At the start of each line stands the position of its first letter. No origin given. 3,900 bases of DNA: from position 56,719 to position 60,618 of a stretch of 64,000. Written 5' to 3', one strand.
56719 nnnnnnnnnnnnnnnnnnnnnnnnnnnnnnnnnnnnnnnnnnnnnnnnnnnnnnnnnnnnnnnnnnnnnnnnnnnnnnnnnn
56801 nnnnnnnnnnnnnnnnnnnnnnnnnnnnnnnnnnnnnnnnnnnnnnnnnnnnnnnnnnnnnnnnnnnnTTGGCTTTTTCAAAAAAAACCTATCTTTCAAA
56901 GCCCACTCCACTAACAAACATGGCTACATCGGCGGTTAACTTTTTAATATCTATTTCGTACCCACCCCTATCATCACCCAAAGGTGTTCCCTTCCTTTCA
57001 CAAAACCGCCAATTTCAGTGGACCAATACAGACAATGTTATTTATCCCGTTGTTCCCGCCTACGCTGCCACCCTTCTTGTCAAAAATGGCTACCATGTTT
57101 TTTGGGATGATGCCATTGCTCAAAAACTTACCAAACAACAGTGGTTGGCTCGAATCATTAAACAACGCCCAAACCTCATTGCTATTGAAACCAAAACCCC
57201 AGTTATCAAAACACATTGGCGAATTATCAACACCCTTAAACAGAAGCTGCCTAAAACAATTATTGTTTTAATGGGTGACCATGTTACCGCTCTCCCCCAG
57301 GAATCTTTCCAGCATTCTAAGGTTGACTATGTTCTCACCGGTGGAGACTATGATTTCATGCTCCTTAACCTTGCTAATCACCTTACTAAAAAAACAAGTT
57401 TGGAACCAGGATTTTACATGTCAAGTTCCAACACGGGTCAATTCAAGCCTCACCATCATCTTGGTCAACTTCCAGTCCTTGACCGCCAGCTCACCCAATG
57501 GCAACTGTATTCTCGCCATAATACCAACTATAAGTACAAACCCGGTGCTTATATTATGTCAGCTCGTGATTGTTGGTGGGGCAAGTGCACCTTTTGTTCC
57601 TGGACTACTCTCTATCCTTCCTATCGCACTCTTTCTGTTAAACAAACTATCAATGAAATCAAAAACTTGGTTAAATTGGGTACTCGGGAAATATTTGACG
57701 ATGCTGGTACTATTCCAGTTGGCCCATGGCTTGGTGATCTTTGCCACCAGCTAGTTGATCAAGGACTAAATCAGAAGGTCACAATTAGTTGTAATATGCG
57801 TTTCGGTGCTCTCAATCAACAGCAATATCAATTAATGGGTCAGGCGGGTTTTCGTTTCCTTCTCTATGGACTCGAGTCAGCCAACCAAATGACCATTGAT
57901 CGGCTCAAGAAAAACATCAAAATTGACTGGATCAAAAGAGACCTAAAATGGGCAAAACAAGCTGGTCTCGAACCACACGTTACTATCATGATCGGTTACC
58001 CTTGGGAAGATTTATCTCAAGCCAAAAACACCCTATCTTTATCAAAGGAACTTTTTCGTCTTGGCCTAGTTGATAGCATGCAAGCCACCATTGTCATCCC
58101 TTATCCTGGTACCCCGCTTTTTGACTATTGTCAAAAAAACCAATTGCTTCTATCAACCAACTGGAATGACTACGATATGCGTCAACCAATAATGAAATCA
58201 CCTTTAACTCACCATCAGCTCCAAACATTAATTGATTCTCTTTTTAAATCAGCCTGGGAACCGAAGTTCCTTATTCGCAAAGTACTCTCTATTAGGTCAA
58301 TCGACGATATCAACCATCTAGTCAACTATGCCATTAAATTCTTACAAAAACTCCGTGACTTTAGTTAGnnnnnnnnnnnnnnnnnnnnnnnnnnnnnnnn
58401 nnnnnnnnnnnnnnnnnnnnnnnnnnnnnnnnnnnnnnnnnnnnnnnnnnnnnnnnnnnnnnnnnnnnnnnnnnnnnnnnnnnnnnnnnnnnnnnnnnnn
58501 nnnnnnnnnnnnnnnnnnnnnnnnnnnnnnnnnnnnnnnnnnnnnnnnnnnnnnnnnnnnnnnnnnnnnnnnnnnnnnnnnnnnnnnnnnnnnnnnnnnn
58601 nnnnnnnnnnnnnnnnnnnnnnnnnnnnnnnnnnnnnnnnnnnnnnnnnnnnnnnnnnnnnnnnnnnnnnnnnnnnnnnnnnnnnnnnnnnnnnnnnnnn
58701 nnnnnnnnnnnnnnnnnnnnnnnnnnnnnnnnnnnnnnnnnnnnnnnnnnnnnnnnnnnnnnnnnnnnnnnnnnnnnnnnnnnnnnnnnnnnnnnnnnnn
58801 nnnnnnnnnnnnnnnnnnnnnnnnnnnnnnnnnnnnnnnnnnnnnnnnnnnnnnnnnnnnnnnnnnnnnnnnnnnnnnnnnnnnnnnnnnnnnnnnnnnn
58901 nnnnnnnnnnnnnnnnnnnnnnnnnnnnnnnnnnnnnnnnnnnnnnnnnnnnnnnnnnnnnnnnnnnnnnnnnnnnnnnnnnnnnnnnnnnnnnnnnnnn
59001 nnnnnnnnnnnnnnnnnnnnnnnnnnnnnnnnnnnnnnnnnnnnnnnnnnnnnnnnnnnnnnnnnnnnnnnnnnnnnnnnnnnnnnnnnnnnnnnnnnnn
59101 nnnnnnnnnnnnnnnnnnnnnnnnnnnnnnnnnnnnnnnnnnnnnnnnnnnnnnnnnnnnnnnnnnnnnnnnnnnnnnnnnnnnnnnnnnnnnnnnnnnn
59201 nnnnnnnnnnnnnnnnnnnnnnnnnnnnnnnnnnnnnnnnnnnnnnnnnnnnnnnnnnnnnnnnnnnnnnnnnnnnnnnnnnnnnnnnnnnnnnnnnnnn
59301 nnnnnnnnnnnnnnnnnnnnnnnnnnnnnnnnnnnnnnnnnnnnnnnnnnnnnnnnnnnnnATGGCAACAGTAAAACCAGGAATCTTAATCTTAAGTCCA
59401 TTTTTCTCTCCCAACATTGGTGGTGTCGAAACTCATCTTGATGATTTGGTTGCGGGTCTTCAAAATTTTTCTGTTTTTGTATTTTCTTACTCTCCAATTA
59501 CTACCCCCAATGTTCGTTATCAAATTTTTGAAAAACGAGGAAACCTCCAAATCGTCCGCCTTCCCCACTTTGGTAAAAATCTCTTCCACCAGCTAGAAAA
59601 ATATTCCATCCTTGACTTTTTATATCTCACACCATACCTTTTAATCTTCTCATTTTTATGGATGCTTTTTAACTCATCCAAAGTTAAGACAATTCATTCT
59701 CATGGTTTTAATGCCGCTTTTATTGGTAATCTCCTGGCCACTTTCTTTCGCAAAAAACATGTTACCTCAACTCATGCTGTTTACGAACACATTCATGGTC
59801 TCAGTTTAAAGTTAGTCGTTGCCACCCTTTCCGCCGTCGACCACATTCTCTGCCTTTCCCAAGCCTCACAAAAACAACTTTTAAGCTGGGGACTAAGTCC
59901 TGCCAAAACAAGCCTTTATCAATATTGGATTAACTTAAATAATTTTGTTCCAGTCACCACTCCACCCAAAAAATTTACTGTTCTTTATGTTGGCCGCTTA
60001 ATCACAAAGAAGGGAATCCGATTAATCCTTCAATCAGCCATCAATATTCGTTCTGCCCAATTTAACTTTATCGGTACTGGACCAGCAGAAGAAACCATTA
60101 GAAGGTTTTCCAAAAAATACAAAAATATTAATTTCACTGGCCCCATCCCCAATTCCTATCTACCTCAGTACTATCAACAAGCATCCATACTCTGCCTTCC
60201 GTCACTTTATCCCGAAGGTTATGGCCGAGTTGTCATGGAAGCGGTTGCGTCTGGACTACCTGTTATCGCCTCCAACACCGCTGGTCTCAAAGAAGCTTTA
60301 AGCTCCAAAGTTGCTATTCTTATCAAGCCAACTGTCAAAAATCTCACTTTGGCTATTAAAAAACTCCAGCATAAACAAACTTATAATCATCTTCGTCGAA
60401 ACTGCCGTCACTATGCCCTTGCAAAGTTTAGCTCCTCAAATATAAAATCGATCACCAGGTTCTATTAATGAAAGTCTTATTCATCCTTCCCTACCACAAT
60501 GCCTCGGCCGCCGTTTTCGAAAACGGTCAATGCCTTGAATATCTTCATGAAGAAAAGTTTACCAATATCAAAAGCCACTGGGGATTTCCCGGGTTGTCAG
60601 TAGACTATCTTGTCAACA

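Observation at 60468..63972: A sugar-decoration module of carbamoyltransferase, methyltransferase and GT4 at the distal end of the island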

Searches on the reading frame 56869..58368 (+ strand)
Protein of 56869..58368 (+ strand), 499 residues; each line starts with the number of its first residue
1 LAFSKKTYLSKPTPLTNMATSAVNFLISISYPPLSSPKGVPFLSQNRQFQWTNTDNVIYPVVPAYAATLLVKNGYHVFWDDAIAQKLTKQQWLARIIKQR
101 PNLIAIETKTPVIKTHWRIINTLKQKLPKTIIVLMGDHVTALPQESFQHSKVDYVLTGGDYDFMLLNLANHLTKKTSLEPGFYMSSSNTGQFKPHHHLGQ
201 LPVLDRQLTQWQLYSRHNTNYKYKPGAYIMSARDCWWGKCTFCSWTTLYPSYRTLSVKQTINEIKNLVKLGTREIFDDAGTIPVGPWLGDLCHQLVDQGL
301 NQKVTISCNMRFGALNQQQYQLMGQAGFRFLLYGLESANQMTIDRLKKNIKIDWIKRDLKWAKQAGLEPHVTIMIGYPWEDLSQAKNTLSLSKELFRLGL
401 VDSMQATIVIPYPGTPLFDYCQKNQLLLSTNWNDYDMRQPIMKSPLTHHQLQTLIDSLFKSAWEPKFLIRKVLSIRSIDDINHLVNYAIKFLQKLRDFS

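Call 3: search_protein_families(library=pfam, proteins=[window:56869-58368:+], max_evalue=0.01)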
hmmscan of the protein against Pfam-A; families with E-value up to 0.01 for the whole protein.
window:56869-58368:+ (499 aa): 3 families
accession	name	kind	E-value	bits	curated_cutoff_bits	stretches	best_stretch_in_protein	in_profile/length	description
PF04055.27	Radical_SAM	-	6e-13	49.7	29.5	1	235-389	7-163/166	Radical SAM superfamily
PF02310.24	B12-binding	-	3.1e-06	27.5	32.1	1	59-158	13-111/121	B12 binding domain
PF25199.1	nSTAND_NTPase5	-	0.0011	19.2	34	1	67-136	62-131/145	Novel STAND NTPase 5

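Call 4: search_protein_families(library=ncbifam, proteins=[window:56869-58368:+], max_evalue=0.01)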
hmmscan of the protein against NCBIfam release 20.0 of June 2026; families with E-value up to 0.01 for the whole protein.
window:56869-58368:+ (499 aa): 19 families
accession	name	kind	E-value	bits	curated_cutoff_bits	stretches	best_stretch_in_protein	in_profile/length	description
TIGR03471.1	HpnJ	equivalog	2.1e-37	129.1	577.6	1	57-496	31-468/472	hopanoid biosynthesis associated radical SAM protein HpnJ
TIGR02026.1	BchE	equivalog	2.5e-27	95.9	481.35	1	60-446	22-410/497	magnesium-protoporphyrin IX monomethyl ester anaerobic oxidative cyclase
TIGR04479.1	bcpD_PhpK_rSAM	subfamily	1.3e-21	76.6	600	1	58-465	70-471/504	PhpK family radical SAM P-methyltransferase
TIGR04367.1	HpnR_B12_rSAM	equivalog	2.7e-17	62.5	650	1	86-484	46-428/490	hopanoid C-3 methylase HpnR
NF050148.1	rSAM_ApyD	equivalog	1e-15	57.2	750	1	94-421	68-393/645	RiPP biosynthesis radical SAM protein ApyD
TIGR03975.1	rSAM_ocin_1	subfamily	1.2e-15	57.1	281.85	1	93-387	121-422/606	RiPP maturation radical SAM C-methyltransferase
TIGR04072.2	rSAM_ladder_B12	equivalog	6.3e-15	54.7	360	1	57-427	15-378/443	lipid biosynthesis B12-binding/radical SAM protein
TIGR04013.1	B12_SAM_MJ_1487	hypoth_equivalog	1e-14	54.2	251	2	331-420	269-356/382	TIGR04013 family B12-binding domain/radical SAM domain-containing protein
TIGR04295.1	B12_rSAM_oligo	hypoth_equivalog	2e-13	49.8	400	1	59-371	24-337/422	TIGR04295 family B12-binding domain-containing radical SAM protein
NF040542.1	rSAM_RCCLKC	equivalog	2.9e-13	49.8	450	1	112-421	61-377/423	arsinothricin biosynthesis radical SAM protein ArsL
NF040546.1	rSAM_CUAEP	equivalog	5.6e-13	48.4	500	1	61-433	14-380/468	CUAEP/CCAEP-tail radical SAM (seleno)protein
TIGR04014.1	B12_SAM_MJ_0865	equivalog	1.6e-11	43.7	360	1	227-421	161-358/434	methyl-coenzyme M reductase glutamine C-methyltransferase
NF045585.1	rSAM_slr0320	equivalog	8.6e-09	34.4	775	1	232-437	241-452/511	photosystem II high light acclimation radical SAM protein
NF033070.1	rSAM_AprD4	equivalog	5.6e-08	32.1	500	1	253-425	224-394/456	AprD4 family radical SAM diol-dehydratase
NF038361.1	rSAM_Sden_1168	equivalog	8.9e-08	31.1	575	1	191-426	243-478/560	Sden_1168 family B12-binding radical SAM P-methyltransferase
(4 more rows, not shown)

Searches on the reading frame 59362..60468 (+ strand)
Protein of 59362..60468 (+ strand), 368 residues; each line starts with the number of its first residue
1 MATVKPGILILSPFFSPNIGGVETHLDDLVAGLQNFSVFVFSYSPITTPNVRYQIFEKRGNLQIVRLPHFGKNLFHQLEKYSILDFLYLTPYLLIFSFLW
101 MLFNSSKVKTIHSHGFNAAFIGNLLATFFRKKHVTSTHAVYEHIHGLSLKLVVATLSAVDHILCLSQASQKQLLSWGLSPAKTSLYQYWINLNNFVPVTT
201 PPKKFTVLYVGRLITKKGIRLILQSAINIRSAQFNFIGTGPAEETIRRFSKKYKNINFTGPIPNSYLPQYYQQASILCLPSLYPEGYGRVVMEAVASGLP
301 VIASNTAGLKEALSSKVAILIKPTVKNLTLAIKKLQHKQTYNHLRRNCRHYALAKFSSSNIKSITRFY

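Call 3: search_protein_families(library=pfam, proteins=[window:59362-60468:+], max_evalue=0.01)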
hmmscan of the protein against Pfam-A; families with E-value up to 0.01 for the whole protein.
window:59362-60468:+ (368 aa): 6 families
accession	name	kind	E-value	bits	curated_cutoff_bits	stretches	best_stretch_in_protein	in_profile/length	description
PF00534.26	Glycos_transf_1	-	1.2e-27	97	26.4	1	199-352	10-169/172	Glycosyl transferases group 1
PF13692.12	Glyco_trans_1_4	-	1.1e-24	87.8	27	1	205-335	2-139/142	Glycosyl transferases group 1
PF13439.12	Glyco_transf_4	-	1.5e-12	48.3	28.5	1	19-184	1-160/170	Glycosyltransferase Family 4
PF20706.3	GT4-conflict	-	3.6e-08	33.2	26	1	200-318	191-325/385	Family 4 Glycosyltransferase in conflict systems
PF13524.12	Glyco_trans_1_2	-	1.1e-06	29.1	25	1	221-358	4-135/144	Glycosyl transferase-like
PF13579.12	Glyco_trans_4_4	-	6.8e-05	23.7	29.7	1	20-184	1-153/158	Glycosyl transferase 4-like domain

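Call 4: search_protein_families(library=ncbifam, proteins=[window:59362-60468:+], max_evalue=0.01)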
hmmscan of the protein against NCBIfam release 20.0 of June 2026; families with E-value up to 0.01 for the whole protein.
window:59362-60468:+ (368 aa): 34 families (the best 25 are shown)
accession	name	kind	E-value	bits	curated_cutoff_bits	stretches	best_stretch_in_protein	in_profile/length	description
NF047684.1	TeichurnBiosyTuaC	equivalog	2.4e-22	79.4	550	1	200-343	215-359/391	teichuronic acid biosynthesis protein TuaC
TIGR04157.1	glyco_rSAM_CFB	subfamily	2.3e-18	66.4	400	1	207-362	230-399/406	TIGR04157 family glycosyltransferase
TIGR04047.1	MSMEG_0565_glyc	hypoth_equivalog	2.6e-14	53.1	259.85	1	250-347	253-350/373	MSMEG_0565 family glycosyltransferase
NF041876.1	EPS_EpsE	equivalog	1.9e-11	43.8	400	1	202-359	212-383/389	exopolysaccharide biosynthesis GT4 family glycosyltransferase EpsE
TIGR03449.1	mycothiol_MshA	equivalog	4.2e-11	42.4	462.5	1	253-335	283-366/406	D-inositol-3-phosphate glycosyltransferase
TIGR02149.1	glgA_Coryne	subfamily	4.5e-11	42.5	302.4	1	101-318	77-327/391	glycogen synthase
NF007640.0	PRK10307.1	subfamily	5.1e-11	42.1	276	1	150-361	163-396/411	WcaI family glycosyltransferase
NF053513.1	Gtran_IagA_BgsA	equivalog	1.1e-10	41.1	460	1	203-355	160-315/333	LTA glycolipid anchor biosynthesis glycosyltransferase, IagA/BgsA family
NF007396.0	PRK09922.1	equivalog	1.1e-10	40.9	385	1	154-317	131-303/361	lipopolysaccharide 1,6-galactosyltransferase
TIGR03999.1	thiol_BshA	equivalog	3e-10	39.6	273.7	1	230-361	228-362/375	N-acetyl-alpha-D-glucosaminyl L-malate synthase BshA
NF038295.1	EPS_HpsP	equivalog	7.1e-10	38.4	550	1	201-362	204-377/388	hormogonium polysaccharide biosynthesis glycosyltransferase HpsP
NF046085.1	XrtY_assoc_Gly1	equivalog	1.4e-09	37.3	400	1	200-361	205-373/387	XrtY-associated glycosyltransferase XYAG1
TIGR03088.1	stp2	hypoth_equivalog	2.4e-09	36.7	409.05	1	203-360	193-361/374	TIGR03088 family PEP-CTERM/XrtA system glycosyltransferase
NF053787.1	GlcN_PG_synth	equivalog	2.4e-09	36.5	480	1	206-357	199-344/361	N-acetylglucosaminyl phosphatidylglycerol synthase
NF012028.0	PRK15484.1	subfamily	4.4e-09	35.9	618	1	202-361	191-367/380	lipopolysaccharide N-acetylglucosaminyltransferase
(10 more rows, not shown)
